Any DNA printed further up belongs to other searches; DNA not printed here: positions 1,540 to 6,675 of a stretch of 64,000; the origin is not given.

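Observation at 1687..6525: One 1612-aa chain fusing a DEDDh exonuclease, a complete RecQ core and a complete UvrD/PcrA core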

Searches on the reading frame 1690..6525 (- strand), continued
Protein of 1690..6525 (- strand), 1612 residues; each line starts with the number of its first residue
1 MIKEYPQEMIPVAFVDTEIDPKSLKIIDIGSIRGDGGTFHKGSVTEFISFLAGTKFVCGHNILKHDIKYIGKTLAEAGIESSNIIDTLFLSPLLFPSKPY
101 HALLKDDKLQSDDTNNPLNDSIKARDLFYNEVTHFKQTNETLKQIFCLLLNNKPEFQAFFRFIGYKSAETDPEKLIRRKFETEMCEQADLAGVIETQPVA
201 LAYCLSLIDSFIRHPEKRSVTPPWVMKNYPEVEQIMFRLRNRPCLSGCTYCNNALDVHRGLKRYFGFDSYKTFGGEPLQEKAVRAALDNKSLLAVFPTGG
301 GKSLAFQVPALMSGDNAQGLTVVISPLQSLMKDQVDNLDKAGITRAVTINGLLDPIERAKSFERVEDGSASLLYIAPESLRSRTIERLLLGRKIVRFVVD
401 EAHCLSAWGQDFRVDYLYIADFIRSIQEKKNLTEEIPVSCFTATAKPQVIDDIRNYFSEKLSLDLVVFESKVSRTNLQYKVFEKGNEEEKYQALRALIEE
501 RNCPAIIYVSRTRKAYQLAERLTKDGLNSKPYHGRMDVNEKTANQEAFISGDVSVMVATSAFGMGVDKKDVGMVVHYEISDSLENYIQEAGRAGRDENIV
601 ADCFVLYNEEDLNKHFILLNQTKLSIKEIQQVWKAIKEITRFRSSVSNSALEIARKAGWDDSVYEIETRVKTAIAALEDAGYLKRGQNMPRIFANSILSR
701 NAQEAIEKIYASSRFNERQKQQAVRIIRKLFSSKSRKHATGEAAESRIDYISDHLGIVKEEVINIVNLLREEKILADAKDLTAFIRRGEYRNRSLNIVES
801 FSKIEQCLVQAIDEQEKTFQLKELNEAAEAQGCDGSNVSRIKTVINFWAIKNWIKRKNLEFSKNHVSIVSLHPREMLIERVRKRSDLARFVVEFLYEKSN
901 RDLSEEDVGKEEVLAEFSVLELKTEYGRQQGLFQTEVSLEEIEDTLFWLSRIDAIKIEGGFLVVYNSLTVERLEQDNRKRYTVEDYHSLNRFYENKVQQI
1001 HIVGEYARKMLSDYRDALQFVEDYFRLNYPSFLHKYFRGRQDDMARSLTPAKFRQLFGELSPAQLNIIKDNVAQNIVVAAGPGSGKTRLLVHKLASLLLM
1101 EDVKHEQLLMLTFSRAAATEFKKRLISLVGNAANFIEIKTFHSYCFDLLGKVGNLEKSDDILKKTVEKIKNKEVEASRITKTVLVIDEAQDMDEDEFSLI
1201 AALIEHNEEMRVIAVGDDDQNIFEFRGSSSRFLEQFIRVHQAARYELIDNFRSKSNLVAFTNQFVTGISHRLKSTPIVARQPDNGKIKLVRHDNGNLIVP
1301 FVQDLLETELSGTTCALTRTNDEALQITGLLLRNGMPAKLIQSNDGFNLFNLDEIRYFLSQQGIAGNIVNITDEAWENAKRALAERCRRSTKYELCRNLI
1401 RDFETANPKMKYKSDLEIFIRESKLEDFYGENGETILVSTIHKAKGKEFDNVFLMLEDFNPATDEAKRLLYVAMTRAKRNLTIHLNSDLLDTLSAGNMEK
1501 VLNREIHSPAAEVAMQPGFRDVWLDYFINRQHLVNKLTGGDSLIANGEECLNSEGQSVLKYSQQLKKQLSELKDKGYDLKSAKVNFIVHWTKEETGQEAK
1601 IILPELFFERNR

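Call 76: search_protein_families(library=padloc, alignment_id=A3, max_evalue=1e-10)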
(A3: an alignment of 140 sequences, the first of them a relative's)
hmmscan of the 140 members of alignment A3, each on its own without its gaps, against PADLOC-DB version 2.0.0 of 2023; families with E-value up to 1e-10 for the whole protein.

A. member 1, L013:1042-1440:+ (133 aa): 0 families

B. families by the number of members that match (of 140 scanned): 100 families (the first 25 are shown)
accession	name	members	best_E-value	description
PDLC04132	HNH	5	5.5e-97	-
PDLC03546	HNH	5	1.8e-41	Type II restriction enzyme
PDLC02299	AbiEii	3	7.9e-139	AbiEii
PDLC05014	PDC-S41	2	9.9e-289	-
PDLC04920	PDC-S13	2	1.5e-126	-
PDLC04134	mad2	2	1.3e-46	mads_2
PDLC02707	PbeA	2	2.8e-36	PbeA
PDLC04841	PDC-S04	2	9.1e-32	-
PDLC04919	PDC-S13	2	1.7e-23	-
PDLC02292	AbiEii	2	6.4e-16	AbiEii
PDLC03018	MTase_I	1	0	Type I methyltransferase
PDLC03048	REase_I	1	8e-303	Type I restriction enzyme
PDLC03659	mREase_IV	1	1.2e-224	Type IV methyl-directed restriction enzyme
PDLC03658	mREase_IV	1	2.2e-91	Type IV methyl-directed restriction enzyme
PDLC03046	REase_I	1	2.3e-77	Type I restriction enzyme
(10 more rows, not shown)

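Call 79: search_protein_families(library=padloc, alignment_id=A4, max_evalue=1e-10)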
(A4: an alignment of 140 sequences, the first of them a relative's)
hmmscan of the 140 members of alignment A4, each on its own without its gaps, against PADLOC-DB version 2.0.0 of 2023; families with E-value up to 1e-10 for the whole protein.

A. member 1, L062:14510-14761:- (84 aa): 0 families

B. families by the number of members that match (of 140 scanned): 26 families (the first 25 are shown)
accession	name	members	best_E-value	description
PDLC04135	mad3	2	7.5e-26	mads_3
PDLC04134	mad2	2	4.1e-19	mads_2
PDLC03859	LmuB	1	9.4e-70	-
PDLC02503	BrxHI|BrxHII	1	6.4e-27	BrxHI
PDLC02267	AbiEi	1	2.3e-26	AbiEi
PDLC05051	PDC-S60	1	1.8e-25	-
PDLC03928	PsyrT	1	6.4e-22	-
PDLC02864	DpdF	1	9.5e-20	DpdF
PDLC02861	DpdF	1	2.3e-19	DpdF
PDLC00651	ZorB3|ZorB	1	2.6e-19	MotB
PDLC00736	Effector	1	2e-17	Endonuclease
PDLC00608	ZorB1|ZorB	1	9.1e-17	MotB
PDLC03960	SngC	1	9.6e-17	-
PDLC00610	ZorB1|ZorB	1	6.5e-16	MotB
PDLC02870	DpdF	1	3.7e-15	DpdF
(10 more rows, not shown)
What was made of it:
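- On Anti-phage defence systems (operational definition): Adjacent ORFs hit 100 PADLOC families at E<=1e-10 against 26 for ORFs at least 6.5 kb away (calls 76, 79).
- Defence neighbours: 100 PADLOC families hit by adjacent ORFs against 26 by ORFs at least 6.5 kb away (calls 76, 79). Excess of defence-model hits in adjacent ORFs (calls 76, 79).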

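Call 80: find_related_loci(query=window:1690-6525:-, collection=viral_contigs, flank=10000)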
Query window:1690-6525:- (1612 aa) in viral_contigs; peptide patterns used: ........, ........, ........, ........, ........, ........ (x = any residue, [..] = any of these).
3 stretches matched a pattern; 1 encode a relative of the query (tblastn E <= 1e-3); 1 distinct loci.
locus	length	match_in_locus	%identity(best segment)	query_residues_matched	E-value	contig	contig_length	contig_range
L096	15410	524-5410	52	1-1610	0e+0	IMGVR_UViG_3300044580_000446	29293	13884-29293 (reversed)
